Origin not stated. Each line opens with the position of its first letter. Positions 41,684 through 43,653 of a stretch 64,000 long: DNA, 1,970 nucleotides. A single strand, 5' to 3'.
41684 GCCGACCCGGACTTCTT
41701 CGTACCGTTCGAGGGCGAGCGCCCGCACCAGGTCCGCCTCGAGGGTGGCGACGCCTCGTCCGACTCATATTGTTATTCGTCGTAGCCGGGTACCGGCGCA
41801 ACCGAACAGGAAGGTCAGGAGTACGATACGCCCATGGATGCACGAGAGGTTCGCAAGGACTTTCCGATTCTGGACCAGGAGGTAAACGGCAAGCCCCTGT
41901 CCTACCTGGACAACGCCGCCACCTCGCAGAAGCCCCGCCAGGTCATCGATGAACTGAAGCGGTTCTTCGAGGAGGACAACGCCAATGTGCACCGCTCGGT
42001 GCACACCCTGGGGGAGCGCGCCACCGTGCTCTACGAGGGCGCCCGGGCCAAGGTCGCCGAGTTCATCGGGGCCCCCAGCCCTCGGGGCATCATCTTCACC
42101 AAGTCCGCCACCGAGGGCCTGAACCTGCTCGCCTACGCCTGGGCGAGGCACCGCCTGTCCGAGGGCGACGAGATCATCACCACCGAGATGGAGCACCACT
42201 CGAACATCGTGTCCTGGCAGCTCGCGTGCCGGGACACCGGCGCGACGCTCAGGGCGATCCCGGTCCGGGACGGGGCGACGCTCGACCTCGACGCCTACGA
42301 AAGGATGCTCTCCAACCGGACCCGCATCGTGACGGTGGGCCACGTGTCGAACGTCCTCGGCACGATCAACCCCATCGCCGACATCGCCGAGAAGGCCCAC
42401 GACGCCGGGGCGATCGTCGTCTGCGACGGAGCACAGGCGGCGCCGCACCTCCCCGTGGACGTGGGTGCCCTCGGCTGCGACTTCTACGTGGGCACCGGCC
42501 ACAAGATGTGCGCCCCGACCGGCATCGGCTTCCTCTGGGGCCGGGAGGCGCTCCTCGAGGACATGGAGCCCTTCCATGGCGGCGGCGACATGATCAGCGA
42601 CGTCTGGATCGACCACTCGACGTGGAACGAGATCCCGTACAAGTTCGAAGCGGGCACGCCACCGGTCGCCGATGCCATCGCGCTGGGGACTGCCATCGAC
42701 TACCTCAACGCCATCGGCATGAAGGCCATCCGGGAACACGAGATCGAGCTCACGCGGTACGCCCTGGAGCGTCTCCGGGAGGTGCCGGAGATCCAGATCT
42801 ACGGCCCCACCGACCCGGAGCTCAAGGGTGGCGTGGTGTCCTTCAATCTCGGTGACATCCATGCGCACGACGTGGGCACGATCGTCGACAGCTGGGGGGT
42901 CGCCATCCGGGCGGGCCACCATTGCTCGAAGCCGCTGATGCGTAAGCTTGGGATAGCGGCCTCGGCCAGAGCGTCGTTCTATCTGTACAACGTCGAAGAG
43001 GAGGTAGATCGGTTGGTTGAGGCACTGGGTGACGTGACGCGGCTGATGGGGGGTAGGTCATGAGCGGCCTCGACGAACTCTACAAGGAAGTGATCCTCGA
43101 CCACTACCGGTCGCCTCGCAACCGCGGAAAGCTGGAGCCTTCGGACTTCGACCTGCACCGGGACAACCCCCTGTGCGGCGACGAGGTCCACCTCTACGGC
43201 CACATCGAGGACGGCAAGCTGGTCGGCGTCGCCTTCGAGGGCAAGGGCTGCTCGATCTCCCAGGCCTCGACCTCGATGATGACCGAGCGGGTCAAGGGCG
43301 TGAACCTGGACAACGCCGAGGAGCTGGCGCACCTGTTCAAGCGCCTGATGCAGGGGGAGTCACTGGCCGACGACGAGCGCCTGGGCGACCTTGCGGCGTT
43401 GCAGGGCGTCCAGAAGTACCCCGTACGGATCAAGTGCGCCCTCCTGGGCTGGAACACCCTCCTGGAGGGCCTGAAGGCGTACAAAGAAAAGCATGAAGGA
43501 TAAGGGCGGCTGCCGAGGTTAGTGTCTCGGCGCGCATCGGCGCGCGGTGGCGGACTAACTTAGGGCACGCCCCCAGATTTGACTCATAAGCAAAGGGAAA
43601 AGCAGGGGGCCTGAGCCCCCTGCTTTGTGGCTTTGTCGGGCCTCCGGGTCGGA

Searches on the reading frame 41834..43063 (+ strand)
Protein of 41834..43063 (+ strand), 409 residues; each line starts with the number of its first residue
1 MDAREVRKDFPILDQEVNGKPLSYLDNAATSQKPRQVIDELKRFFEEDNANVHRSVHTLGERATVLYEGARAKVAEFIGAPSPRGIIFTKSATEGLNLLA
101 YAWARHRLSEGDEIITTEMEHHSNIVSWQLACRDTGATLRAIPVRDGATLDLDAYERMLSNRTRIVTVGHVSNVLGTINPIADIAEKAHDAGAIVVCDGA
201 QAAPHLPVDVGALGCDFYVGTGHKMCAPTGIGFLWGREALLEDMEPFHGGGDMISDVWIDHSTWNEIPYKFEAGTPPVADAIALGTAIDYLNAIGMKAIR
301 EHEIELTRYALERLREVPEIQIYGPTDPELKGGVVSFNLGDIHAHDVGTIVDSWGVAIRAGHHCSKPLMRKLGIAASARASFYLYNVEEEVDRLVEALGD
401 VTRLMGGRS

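Call 4: search_protein_families(library=pfam, proteins=[window:41834-43063:+])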
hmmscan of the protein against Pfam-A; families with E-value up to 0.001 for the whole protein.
window:41834-43063:+ (409 aa): 3 families
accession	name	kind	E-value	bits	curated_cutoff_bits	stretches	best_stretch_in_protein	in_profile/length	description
PF00266.25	Aminotran_5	-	4.3e-147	490.4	21.5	1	24-394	2-371/371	Aminotransferase class-V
PF01053.26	Cys_Met_Meta_PP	-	4.9e-05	22.5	27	1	107-216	87-190/381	Cys/Met metabolism PLP-dependent enzyme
PF01041.23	DegT_DnrJ_EryC1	-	8.2e-05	22.4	19.8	1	73-203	32-150/360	DegT/DnrJ/EryC1/StrS aminotransferase family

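Call 6: find_encoding_contigs(protein=window:41834-43063:+, flank=10000, max_places=10)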
Protein window:41834-43063:+ (409 aa): 6 contigs read that carry it; 6 places shown.
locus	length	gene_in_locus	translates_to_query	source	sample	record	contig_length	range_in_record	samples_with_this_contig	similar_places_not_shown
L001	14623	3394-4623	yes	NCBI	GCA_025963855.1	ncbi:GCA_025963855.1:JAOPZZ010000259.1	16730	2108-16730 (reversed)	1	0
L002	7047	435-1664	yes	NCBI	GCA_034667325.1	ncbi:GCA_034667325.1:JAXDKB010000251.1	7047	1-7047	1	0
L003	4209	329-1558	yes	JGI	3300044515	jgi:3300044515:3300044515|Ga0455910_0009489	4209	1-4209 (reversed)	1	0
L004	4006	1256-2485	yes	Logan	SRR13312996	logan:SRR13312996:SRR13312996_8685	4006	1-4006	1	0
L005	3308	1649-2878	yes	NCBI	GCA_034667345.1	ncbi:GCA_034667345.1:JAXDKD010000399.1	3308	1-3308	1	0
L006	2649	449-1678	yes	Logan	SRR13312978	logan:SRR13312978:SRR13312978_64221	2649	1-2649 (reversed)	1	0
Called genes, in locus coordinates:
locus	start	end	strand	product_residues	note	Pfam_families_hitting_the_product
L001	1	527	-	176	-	?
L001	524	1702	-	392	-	PF12849:PBP_like_2, PF01547:SBP_bac_1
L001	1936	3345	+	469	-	PF05694:SBP56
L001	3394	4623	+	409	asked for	PF00266:Aminotran_5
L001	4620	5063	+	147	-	PF01592:NifU_N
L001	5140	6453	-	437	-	PF00463:ICL, PF13714:PEP_mutase, PF00463:ICL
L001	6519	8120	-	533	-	PF20656:MS_N, PF01274:MS_TIM-barrel, PF20659:MS_C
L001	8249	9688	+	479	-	PF01381:HTH_3, PF12844:HTH_19 (weak), PF13560:HTH_31, PF06114:Peptidase_M78 (weak)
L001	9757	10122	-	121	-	PF13560:HTH_31, PF01381:HTH_3, PF12844:HTH_19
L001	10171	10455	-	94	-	-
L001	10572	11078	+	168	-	PF01575:MaoC_dehydratas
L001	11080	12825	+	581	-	PF07167:PhaC_N, PF00561:Abhydrolase_1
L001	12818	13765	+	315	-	PF02737:3HCDH_N, PF00725:3HCDH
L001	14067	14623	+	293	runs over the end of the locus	PF02737:3HCDH_N, PF03446:NAD_binding_2 (faint), PF03807:F420_oxidored (weak), PF00725:3HCDH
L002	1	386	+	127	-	PF05694:SBP56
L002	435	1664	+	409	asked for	PF00266:Aminotran_5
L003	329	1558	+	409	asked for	PF00266:Aminotran_5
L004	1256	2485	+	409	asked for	PF00266:Aminotran_5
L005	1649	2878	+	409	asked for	PF00266:Aminotran_5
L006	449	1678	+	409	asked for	PF00266:Aminotran_5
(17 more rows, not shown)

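Call 8: find_related_loci(query=window:41834-43063:+, collection=genome_contigs, flank=10000)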
Query window:41834-43063:+ (409 aa) in genome_contigs; peptide patterns used: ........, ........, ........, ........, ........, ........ (x = any residue, [..] = any of these).
600 stretches matched a pattern (row limit reached: there are more); 593 encode a relative of the query (tblastn E <= 1e-3); the best 80 are kept; 80 distinct loci.
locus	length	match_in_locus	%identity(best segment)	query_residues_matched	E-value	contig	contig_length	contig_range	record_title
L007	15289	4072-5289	93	1-406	0e+0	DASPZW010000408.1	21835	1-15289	MAG TPA_asm: Actinomycetota bacterium isolate SMAG_U11629 k141_692363, whole genome shotgun sequence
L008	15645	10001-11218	59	1-406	1e-167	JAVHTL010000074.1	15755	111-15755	MAG: Armatimonadota bacterium isolate QQ.bins.148.TC_201808 NODE_4144_length_15755_cov_1.999232, whole genome shotgun se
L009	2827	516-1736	58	1-407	4e-174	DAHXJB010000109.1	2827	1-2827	MAG TPA_asm: Chloroflexota bacterium isolate clean1545 k141_1164583, whole genome shotgun sequence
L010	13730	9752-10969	59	1-406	3e-161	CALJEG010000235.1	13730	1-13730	MAG: uncultured bacterium isolate S1_Bin_METABAT__294_1 genome assembly, contig: c_000001826190, whole genome shotgun se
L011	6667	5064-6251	58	1-398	4e-158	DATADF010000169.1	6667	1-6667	MAG TPA_asm: Actinomycetota bacterium isolate SMAG_U6743 k141_1915272, whole genome shotgun sequence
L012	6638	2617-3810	56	7-405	7e-158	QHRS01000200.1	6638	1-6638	MAG: Candidatus Rokuibacteriota bacterium isolate AR9 14_1009_16_40cm_scaffold_85936_curated, whole genome shotgun seque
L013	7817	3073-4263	57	1-398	8e-156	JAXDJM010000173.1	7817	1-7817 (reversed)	MAG: Actinomycetota bacterium isolate BP_571 scaffold_684596, whole genome shotgun sequence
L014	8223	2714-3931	56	1-405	2e-151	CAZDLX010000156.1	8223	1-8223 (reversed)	MAG TPA_asm: uncultured Anaerolineae bacterium isolate SRP268622_co1_365 genome assembly, contig: NODE_21228_length_8223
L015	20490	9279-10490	55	1-405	1e-150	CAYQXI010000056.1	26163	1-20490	MAG TPA_asm: uncultured Nitrosopumilales archaeon isolate binchicken_co25_132 genome assembly, contig: k141_153474, whol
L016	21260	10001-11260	55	1-407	9e-150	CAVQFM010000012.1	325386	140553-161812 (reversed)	MAG: uncultured Actinomycetes bacterium isolate MFD05841.bin.1.133 genome assembly, contig: contig_26262, whole genome s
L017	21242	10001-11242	56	1-409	3e-149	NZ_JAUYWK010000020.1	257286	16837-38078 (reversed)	Streptomyces sasae strain JR-39 Scaffold20, whole genome shotgun sequence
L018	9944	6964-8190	55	1-408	4e-149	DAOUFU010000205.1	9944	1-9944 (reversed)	MAG TPA_asm: Anaerolineae bacterium isolate R24_102 k131_1058739, whole genome shotgun sequence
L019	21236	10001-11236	54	2-408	5e-149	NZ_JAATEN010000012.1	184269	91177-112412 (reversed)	Streptomyces zingiberis strain PLAI 1-29 12, whole genome shotgun sequence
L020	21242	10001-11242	56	1-409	7e-149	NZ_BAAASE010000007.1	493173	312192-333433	Streptomyces coeruleofuscus strain JCM 4358 sequence07, whole genome shotgun sequence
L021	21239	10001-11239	56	1-408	7e-149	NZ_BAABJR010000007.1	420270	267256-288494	Streptomyces thinghirensis strain JCM 18306 sequence07, whole genome shotgun sequence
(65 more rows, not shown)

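Call 24: find_homologous_proteins(query=window:41834-43063:+, max_evalue=1e-100)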
Query window:41834-43063:+ (409 aa): 7965 proteins with E <= 1e-100 among 8000 candidates; the best 120 are listed.
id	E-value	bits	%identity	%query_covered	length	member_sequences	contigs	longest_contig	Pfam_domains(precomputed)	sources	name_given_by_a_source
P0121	8.5e-253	857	90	99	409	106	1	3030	PF00266.26,PF01053.27,PF01041.24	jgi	-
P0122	1.3e-240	817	86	99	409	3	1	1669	PF00266.26,PF01053.27,PF01041.24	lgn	-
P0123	1.9e-239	813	84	99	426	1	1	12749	PF00266.26,PF01041.24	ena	-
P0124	4.3e-239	812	84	99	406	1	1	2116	PF00266.26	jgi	-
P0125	3.5e-233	792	82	99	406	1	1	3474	PF00266.26,PF01053.27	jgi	jgi:cysteine desulfurase/selenocysteine lyase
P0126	7.8e-228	775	80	99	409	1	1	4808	PF00155.28,PF00266.26,PF01053.27,PF01041.24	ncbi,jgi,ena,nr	ncbi:MAG TPA: cysteine desulfurase [Actinomycetota bacterium]|nr:cysteine desulfurase [Actinomycetot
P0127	3.4e-226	769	80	98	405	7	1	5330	PF00266.26,PF01041.24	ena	-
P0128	8.7e-226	768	79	99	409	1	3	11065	PF00266.26,PF01041.24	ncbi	ncbi:MAG: cysteine desulfurase [Actinomycetota bacterium]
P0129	3.1e-225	766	79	98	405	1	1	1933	PF00155.28,PF00266.26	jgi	jgi:cysteine desulfurase / selenocysteine lyase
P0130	2.7e-224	763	79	98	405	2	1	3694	PF00155.28,PF00266.26,PF01212.28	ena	-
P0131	2.3e-223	760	79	99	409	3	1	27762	PF00155.28,PF00266.26,PF01212.28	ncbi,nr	ncbi:MAG TPA: cysteine desulfurase [Actinomycetota bacterium]|nr:cysteine desulfurase [Actinomycetot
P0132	5.5e-223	759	79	98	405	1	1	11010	PF00266.26,PF01212.28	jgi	jgi:cysteine desulfurase / selenocysteine lyase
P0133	7.7e-223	758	79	99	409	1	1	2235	PF00155.28,PF00266.26,PF01053.27,PF01041.24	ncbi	ncbi:MAG: cysteine desulfurase [Actinomycetota bacterium]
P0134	2.0e-222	757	78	99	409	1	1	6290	PF00155.28,PF00266.26,PF01212.28,PF01053.27,PF01041.24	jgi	jgi:cysteine desulfurase/selenocysteine lyase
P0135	4.1e-222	756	77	99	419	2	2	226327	PF00155.28,PF00266.26,PF01053.27,PF01041.24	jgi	jgi:cysteine desulfurase/selenocysteine lyase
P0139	2.9e-221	753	78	99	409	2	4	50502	PF00155.28,PF00266.26,PF01053.27,PF01041.24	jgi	jgi:cysteine desulfurase/selenocysteine lyase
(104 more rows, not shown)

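Call 25: find_encoding_contigs(protein=P0139, flank=10000, max_places=3)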
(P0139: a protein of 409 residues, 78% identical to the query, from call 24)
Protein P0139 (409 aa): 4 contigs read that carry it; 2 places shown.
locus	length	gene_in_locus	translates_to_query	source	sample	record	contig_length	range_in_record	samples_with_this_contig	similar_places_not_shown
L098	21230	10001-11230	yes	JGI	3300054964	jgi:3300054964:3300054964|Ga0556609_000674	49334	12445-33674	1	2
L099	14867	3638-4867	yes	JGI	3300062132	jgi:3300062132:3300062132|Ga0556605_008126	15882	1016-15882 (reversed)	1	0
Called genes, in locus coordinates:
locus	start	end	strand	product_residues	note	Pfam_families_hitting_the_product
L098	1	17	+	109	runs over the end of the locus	PF00355:Rieske, PF13806:Rieske_2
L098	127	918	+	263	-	PF00005:ABC_tran, PF02463:SMC_N (faint)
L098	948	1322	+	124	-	PF00903:Glyoxalase, PF18029:Glyoxalase_6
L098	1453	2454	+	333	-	PF02733:Dak1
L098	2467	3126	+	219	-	PF02734:Dak2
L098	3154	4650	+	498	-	PF00370:FGGY_N, PF02782:FGGY_C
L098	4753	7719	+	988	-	-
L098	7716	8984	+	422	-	PF00037:Fer4 (faint), PF12838:Fer4_7 (weak), PF13183:Fer4_8, PF13187:Fer4_9 (weak), PF13237:Fer4_10 (faint), PF02754:CCG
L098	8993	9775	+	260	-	PF03610:EIIA-man, PF00381:PTS-HPr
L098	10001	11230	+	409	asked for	PF00155:Aminotran_1_2, PF00266:Aminotran_5, PF01041:DegT_DnrJ_EryC1 (weak), PF01053:Cys_Met_Meta_PP (weak)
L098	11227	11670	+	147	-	PF01592:NifU_N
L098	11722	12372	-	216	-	PF01569:PAP2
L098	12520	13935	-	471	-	PF00463:ICL, PF13714:PEP_mutase, PF00463:ICL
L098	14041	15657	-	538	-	PF20656:MS_N, PF01274:MS_TIM-barrel, PF20659:MS_C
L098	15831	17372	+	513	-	-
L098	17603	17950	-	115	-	PF13560:HTH_31, PF01381:HTH_3, PF12844:HTH_19 (weak)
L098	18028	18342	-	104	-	-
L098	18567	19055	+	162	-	PF01575:MaoC_dehydratas, PF13452:FAS1_DH_region (weak)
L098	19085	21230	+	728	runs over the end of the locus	PF07167:PhaC_N, PF00561:Abhydrolase_1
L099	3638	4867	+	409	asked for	PF00155:Aminotran_1_2, PF00266:Aminotran_5, PF01041:DegT_DnrJ_EryC1 (weak), PF01053:Cys_Met_Meta_PP (weak)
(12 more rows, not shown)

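Call 26: find_encoding_contigs(protein=P0123, flank=10000, max_places=2)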
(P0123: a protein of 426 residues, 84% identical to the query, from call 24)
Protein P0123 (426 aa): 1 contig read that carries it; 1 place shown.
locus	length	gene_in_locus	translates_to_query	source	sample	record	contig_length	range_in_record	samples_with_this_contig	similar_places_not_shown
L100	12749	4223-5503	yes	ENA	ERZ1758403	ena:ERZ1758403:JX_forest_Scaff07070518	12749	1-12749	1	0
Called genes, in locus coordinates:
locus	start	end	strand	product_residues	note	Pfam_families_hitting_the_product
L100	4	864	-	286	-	PF00005:ABC_tran, PF02463:SMC_N (weak), PF13604:AAA_30 (faint), PF13304:AAA_21 (faint)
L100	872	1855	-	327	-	PF00528:BPD_transp_1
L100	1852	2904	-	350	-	PF00528:BPD_transp_1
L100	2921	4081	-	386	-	PF12849:PBP_like_2, PF01547:SBP_bac_1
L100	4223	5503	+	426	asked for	PF00266:Aminotran_5, PF01041:DegT_DnrJ_EryC1 (weak)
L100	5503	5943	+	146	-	PF01592:NifU_N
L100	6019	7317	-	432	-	PF00463:ICL, PF13714:PEP_mutase, PF00463:ICL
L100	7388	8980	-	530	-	PF20656:MS_N, PF01274:MS_TIM-barrel, PF20659:MS_C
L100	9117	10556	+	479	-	PF01381:HTH_3, PF13560:HTH_31, PF06114:Peptidase_M78 (weak)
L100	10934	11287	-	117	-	PF13560:HTH_31, PF01381:HTH_3, PF12844:HTH_19 (weak)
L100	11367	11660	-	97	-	-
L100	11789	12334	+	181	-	PF01575:MaoC_dehydratas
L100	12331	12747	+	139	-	?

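Call 47: search_protein_families(library=ncbifam, proteins=[window:41834-43063:+], max_evalue=0.00001)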
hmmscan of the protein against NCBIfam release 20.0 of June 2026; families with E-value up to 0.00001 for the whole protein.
window:41834-43063:+ (409 aa): 26 families (the best 25 are shown)
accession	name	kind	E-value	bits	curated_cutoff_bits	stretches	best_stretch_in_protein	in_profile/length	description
TIGR01979.1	sufS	subfamily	3.1e-179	596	475.1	1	5-405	2-402/403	SufS family cysteine desulfurase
NF041166.1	f2_encap_cargo1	exception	1.8e-165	552.6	800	1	2-398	226-620/623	family 2A encapsulin nanocompartment cargo protein cysteine desulfurase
NF006791.0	PRK09295.1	equivalog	2e-147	491.5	661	1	5-406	7-406/406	cysteine desulfurase SufS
NF008126.0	PRK10874.1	equivalog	4.5e-112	375.1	607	1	2-402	5-396/401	cysteine desulfurase CsdA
TIGR03392.1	FeS_syn_CsdA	equivalog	2.4e-110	369.4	493.6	1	2-404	2-395/398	cysteine desulfurase CsdA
TIGR01976.1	am_tr_V_VC1184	hypoth_equivalog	8.9e-76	255.7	352.35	1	2-398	2-401/401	cysteine desulfurase-like protein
TIGR01977.1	am_tr_V_EF2568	hypoth_equivalog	1.8e-69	234.6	377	1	24-400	2-375/376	cysteine desulfurase family protein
NF040779.1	Sec_lyase_SclA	exception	5.3e-57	193.4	525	1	24-401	2-376/378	selenocysteine lyase SclA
TIGR03402.1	FeS_nifS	equivalog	4.6e-44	150.7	530.75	1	24-401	2-369/379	cysteine desulfurase NifS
TIGR03235.1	DNA_S_dndA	equivalog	3.4e-35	122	480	1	24-252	1-231/353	cysteine desulfurase DndA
NF010611.0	PRK14012.1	equivalog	3.1e-33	115.3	548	1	24-339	8-309/406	IscS subfamily cysteine desulfurase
TIGR02006.1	IscS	equivalog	6.8e-31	107.7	643.2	1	24-339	6-305/402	IscS subfamily cysteine desulfurase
TIGR03403.1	nifS_epsilon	equivalog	7.8e-26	90.8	587.7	1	24-254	2-231/382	NifS family cysteine desulfurase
TIGR04343.1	egtE_PLP_lyase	equivalog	1.8e-25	89.6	400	1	24-326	16-299/370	ergothioneine biosynthesis PLP-dependent enzyme EgtE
NF002806.0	PRK02948.1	subfamily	1.8e-24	86.5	304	1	24-234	3-210/381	IscS subfamily cysteine desulfurase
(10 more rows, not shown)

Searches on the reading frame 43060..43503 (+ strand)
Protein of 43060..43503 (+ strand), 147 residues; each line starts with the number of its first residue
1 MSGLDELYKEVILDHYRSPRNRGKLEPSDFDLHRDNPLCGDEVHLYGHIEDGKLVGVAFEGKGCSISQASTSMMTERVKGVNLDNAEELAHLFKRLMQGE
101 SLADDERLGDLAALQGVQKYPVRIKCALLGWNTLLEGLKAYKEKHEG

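Call 4: search_protein_families(library=pfam, proteins=[window:43060-43503:+])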
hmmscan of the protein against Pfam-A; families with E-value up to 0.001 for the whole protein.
window:43060-43503:+ (147 aa): 1 family
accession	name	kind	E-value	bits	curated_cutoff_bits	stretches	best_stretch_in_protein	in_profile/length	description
PF01592.21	NifU_N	-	2e-28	99.5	22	1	8-126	2-126/127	NifU-like N terminal domain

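Call 47: search_protein_families(library=ncbifam, proteins=[window:43060-43503:+], max_evalue=0.00001)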
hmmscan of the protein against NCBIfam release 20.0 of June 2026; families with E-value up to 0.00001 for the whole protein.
window:43060-43503:+ (147 aa): 4 families
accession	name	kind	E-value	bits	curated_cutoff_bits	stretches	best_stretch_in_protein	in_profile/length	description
TIGR01994.1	SUF_scaf_2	equivalog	9.5e-49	164.9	92.5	1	4-138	1-136/137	Fe-S cluster assembly sulfur transfer protein SufU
TIGR03419.1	NifU_clost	equivalog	1.1e-18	67.8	187.9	1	8-91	1-84/121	Fe-S cluster assembly scaffold protein NifU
TIGR01999.1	iscU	equivalog_domain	2e-16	60.2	192.4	1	8-89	1-86/124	Fe-S cluster assembly scaffold IscU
TIGR02000.1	NifU_proper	equivalog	4e-06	26.4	273.3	1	8-89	4-87/290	Fe-S cluster assembly protein NifU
